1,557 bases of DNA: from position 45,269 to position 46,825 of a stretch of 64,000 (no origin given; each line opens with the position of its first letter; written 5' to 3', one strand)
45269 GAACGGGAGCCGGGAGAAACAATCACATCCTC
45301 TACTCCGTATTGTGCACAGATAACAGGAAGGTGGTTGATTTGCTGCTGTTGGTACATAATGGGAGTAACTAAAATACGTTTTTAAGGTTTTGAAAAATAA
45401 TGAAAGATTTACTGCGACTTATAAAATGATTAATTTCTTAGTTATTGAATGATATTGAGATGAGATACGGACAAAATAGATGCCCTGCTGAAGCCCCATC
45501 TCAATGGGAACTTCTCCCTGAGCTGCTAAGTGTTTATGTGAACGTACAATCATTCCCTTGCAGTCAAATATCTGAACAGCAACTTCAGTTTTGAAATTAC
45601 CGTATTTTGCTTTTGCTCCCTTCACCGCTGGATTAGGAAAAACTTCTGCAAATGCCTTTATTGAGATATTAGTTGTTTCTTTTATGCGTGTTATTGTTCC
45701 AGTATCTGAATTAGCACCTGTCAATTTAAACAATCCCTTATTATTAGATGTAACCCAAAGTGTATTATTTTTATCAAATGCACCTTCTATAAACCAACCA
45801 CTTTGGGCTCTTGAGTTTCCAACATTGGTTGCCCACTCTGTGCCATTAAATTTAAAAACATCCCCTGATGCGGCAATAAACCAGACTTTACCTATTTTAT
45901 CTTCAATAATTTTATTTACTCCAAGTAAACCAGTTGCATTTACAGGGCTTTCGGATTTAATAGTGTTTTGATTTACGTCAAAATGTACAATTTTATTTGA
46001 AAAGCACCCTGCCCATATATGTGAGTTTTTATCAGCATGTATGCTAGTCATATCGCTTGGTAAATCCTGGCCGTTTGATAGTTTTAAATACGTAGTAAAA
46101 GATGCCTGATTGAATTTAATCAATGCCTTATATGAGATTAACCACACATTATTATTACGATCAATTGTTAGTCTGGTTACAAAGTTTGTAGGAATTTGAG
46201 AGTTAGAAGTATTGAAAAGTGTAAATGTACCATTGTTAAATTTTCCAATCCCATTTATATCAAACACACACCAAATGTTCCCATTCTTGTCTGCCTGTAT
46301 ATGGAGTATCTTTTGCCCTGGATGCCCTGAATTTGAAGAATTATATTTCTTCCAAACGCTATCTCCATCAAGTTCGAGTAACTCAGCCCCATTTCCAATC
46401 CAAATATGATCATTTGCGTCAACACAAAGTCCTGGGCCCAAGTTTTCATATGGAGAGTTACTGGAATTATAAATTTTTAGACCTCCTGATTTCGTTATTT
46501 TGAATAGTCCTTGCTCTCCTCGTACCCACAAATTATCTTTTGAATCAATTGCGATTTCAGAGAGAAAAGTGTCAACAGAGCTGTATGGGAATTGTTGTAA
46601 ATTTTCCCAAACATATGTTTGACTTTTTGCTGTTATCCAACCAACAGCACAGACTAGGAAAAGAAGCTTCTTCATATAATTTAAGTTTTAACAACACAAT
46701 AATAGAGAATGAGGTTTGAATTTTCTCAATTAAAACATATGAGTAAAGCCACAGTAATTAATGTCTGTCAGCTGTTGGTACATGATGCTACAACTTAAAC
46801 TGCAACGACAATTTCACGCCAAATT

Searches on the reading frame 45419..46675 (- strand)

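Call 110: search_protein_families(library=pfam, proteins=[window:45419-46675:-], max_evalue=0.01)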
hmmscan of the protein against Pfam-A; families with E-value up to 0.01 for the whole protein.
window:45419-46675:- (418 aa): 2 families
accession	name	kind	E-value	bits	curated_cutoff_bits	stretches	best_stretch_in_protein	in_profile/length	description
PF07494.17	Reg_prop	-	3.3e-14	51.6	20.4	0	161-182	2-23/24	Two component regulator propeller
PF18962.6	Por_Secre_tail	-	4.8e-10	40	27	1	345-417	1-75/75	Secretion system C-terminal sorting domain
